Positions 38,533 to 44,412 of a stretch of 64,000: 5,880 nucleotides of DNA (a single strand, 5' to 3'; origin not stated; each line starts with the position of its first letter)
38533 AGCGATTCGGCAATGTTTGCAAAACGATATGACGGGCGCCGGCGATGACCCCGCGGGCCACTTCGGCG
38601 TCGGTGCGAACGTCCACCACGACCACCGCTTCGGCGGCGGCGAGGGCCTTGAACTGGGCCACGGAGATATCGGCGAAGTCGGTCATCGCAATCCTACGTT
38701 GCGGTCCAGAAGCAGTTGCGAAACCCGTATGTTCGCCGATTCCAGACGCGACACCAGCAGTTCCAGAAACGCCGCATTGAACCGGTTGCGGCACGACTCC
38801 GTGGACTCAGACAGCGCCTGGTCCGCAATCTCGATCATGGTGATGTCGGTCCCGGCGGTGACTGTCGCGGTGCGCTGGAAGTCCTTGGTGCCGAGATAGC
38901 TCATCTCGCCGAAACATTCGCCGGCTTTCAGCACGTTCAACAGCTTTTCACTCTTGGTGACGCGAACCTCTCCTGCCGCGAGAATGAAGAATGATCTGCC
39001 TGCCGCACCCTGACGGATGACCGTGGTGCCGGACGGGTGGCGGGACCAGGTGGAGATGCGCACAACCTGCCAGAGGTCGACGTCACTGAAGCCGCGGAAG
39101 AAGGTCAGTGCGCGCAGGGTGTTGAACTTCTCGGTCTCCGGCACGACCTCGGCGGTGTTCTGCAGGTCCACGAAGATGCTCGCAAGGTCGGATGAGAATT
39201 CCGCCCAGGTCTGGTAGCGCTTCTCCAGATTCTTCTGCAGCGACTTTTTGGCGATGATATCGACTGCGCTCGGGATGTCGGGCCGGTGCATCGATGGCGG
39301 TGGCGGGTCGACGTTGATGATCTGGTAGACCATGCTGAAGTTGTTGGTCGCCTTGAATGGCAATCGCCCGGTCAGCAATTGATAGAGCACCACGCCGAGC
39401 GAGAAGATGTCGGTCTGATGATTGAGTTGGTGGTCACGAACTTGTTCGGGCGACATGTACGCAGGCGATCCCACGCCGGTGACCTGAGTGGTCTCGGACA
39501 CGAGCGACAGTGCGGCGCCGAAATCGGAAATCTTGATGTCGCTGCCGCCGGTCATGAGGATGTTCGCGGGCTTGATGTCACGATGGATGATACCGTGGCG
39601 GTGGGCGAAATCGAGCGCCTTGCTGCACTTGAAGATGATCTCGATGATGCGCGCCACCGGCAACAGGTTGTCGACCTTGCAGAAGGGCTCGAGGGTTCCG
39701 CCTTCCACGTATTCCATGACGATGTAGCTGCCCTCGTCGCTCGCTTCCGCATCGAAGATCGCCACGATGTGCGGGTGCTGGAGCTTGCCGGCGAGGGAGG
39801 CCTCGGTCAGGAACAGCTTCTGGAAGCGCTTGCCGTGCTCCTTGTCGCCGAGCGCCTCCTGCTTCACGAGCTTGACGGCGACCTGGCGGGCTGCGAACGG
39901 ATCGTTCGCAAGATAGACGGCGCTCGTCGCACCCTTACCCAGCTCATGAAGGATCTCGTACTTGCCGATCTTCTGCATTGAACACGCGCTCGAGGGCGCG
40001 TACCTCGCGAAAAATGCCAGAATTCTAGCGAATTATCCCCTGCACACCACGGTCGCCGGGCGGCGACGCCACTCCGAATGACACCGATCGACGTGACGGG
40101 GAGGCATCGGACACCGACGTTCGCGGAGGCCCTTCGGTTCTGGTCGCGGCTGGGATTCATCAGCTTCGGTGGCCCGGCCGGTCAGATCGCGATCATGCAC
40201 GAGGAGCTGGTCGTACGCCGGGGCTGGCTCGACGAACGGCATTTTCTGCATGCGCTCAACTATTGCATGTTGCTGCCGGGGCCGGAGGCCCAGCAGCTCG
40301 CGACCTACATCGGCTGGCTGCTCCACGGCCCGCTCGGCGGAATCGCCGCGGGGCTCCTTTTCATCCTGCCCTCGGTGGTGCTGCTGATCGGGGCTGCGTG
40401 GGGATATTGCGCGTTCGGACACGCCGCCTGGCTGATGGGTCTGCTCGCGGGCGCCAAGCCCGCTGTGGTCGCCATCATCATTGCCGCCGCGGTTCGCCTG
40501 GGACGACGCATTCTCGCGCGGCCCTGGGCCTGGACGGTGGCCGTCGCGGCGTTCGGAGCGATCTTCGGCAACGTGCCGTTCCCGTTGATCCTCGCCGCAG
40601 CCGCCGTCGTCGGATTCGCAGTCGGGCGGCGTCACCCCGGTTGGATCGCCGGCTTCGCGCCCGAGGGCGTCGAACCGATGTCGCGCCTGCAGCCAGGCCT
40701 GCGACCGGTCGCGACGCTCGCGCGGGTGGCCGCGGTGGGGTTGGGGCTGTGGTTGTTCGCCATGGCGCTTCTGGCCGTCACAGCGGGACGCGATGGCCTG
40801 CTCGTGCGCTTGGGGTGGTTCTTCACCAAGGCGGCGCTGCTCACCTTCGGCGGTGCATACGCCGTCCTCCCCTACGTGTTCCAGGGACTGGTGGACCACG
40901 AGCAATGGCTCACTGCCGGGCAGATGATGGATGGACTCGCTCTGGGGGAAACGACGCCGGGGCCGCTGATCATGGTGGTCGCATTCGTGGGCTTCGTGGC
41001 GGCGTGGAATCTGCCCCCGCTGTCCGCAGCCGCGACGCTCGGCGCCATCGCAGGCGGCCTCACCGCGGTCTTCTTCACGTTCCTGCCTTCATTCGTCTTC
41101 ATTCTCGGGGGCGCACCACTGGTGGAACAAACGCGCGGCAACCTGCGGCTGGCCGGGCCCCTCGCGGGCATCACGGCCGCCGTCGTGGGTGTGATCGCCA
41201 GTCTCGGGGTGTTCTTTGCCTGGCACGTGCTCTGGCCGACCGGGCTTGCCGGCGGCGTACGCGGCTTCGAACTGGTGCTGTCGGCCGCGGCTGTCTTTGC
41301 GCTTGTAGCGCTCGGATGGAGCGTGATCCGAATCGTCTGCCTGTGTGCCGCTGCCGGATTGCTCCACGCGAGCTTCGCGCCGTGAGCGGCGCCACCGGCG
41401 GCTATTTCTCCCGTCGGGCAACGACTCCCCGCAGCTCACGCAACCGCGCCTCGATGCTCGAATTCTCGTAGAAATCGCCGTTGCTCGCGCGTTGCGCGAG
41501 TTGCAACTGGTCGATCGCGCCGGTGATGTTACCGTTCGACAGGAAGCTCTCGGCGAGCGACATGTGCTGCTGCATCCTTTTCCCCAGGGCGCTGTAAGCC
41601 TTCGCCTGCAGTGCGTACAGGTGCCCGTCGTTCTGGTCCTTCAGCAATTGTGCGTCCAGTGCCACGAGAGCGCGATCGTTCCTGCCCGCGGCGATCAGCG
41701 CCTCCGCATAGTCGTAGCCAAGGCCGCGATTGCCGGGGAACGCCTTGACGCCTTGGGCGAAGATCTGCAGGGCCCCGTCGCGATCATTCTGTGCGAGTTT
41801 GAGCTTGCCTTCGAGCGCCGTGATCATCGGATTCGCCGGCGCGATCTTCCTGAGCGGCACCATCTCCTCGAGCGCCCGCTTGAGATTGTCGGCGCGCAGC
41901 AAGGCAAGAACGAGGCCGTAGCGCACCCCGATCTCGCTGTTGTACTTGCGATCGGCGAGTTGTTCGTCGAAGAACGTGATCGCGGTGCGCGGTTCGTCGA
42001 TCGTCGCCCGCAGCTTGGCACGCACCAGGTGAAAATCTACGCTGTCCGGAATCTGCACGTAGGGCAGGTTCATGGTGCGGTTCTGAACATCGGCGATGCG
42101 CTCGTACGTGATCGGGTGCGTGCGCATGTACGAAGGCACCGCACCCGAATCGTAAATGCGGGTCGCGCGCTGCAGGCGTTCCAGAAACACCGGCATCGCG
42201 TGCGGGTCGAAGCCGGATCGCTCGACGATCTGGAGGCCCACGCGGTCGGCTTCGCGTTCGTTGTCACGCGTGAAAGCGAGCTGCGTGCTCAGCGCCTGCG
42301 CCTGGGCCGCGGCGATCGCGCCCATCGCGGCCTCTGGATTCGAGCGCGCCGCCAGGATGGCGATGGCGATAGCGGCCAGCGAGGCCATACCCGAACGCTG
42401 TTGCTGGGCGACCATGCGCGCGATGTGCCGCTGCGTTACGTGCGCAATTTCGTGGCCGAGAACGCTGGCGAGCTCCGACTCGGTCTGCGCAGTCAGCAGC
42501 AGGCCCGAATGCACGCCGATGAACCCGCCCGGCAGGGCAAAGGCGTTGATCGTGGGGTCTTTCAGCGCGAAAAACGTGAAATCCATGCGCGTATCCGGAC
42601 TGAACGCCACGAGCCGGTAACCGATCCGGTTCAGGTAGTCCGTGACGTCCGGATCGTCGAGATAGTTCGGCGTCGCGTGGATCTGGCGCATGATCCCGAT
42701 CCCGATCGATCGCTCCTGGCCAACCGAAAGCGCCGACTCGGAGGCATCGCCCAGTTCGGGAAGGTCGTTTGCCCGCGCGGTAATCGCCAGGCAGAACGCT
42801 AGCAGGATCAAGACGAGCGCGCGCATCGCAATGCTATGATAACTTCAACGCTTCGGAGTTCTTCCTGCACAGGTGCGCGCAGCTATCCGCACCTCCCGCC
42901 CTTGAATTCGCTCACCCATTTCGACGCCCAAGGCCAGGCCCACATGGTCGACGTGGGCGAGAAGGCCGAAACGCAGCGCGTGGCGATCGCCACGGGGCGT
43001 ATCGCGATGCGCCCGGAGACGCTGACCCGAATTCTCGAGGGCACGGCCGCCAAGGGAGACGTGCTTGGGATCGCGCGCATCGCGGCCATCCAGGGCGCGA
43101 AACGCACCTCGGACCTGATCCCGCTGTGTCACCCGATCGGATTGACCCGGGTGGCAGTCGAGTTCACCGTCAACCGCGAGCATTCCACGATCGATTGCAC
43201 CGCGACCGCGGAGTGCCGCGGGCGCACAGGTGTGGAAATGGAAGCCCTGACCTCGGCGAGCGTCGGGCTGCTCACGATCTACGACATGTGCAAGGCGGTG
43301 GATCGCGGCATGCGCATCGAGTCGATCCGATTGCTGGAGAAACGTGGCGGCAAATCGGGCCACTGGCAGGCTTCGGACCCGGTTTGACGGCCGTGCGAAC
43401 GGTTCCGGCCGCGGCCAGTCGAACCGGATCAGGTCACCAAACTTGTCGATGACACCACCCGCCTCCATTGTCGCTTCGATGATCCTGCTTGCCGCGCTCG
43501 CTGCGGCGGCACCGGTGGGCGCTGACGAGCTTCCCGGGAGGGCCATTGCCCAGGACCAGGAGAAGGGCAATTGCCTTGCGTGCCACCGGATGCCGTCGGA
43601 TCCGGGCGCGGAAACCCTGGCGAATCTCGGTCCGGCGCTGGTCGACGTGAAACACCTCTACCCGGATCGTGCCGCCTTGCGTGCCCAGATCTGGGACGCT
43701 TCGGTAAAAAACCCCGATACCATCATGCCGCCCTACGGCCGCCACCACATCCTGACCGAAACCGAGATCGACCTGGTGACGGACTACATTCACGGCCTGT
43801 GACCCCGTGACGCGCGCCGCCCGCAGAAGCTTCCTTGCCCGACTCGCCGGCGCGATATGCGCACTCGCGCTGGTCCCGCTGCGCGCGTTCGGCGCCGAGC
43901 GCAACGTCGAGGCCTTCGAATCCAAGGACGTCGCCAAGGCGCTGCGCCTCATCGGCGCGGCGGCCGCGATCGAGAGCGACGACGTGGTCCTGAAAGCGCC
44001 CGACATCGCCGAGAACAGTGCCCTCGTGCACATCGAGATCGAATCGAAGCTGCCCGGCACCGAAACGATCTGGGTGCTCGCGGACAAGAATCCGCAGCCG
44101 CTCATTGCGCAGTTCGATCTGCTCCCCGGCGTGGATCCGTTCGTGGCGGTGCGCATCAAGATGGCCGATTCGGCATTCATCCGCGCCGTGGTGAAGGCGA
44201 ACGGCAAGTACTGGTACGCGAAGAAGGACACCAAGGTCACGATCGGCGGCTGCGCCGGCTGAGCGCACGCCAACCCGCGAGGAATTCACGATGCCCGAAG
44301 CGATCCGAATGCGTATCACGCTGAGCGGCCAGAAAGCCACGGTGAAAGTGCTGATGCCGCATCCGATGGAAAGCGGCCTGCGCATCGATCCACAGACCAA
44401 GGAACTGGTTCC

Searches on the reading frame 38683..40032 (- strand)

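Call 5: search_protein_families(library=pfam, proteins=[window:38683-40032:-], max_evalue=0.001)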
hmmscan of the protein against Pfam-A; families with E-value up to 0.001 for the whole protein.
window:38683-40032:- (449 aa): 4 families
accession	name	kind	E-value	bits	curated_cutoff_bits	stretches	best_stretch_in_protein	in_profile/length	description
PF00069.31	Pkinase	-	4.1e-53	180.9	31.7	1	25-274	1-253/263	Protein kinase domain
PF07714.23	PK_Tyr_Ser-Thr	-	1.7e-36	126.3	23.1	1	27-273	3-249/258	Protein tyrosine and serine/threonine kinase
PF00027.35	cNMP_binding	-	2e-15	56.9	27.5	1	332-408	4-83/89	Cyclic nucleotide-binding domain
PF03109.22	ABC1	-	1.4e-05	24.8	22.9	1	102-180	143-220/244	ABC1 atypical kinase-like domain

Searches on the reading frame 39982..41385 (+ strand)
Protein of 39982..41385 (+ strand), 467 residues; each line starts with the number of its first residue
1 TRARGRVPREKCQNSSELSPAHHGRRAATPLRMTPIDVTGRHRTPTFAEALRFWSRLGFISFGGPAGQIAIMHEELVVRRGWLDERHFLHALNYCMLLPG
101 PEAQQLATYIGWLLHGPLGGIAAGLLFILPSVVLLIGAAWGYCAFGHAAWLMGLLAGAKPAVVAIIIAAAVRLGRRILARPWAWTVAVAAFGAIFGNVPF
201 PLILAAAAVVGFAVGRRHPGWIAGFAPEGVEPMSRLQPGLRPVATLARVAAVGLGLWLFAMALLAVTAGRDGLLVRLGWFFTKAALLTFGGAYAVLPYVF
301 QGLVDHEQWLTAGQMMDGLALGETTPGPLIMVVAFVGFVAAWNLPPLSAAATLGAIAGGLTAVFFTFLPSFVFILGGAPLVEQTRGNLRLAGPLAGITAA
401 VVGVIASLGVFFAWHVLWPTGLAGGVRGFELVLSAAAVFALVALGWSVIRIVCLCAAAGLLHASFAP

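Call 5: search_protein_families(library=pfam, proteins=[window:39982-41385:+], max_evalue=0.001)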
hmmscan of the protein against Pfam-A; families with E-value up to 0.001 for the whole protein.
window:39982-41385:+ (467 aa): 1 family
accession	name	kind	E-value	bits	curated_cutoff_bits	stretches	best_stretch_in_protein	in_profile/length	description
PF02417.20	Chromate_transp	-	2e-71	239.8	28.6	2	51-212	4-166/166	Chromate transporter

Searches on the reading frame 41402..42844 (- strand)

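Call 5: search_protein_families(library=pfam, proteins=[window:41402-42844:-], max_evalue=0.001)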
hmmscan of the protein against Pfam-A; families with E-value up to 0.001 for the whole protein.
window:41402-42844:- (480 aa): 4 families
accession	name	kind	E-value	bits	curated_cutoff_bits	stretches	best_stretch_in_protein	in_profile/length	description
PF01435.24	Peptidase_M48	-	1.4e-36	126.6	20.3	1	70-256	6-185/186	Peptidase family M48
PF14559.12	TPR_19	-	3e-12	47.1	25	1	350-415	2-67/68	Tetratricopeptide repeat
PF13428.12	TPR_14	-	1.7e-05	25.5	23.5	0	377-415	5-43/44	Tetratricopeptide repeat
PF13432.12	TPR_16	-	0.00084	20.2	32.7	0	345-402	3-59/65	Tetratricopeptide repeat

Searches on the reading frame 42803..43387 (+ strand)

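Call 5: search_protein_families(library=pfam, proteins=[window:42803-43387:+], max_evalue=0.001)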
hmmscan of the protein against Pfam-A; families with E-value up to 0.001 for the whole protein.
window:42803-43387:+ (194 aa): 1 family
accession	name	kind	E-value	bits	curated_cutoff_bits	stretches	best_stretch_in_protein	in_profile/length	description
PF01967.27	MoaC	-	4.4e-58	195.6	27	1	48-183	1-136/136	MoaC family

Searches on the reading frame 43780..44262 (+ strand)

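Call 6: search_protein_families(library=pfam, proteins=[window:43780-44262:+], max_evalue=0.001)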
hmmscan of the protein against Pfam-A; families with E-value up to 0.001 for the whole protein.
window:43780-44262:+ (160 aa): 1 family
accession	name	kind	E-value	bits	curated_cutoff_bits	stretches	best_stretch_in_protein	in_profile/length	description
PF13501.12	SoxY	-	1.1e-30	106.6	28.4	1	57-158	4-112/112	Sulfur oxidation protein SoxY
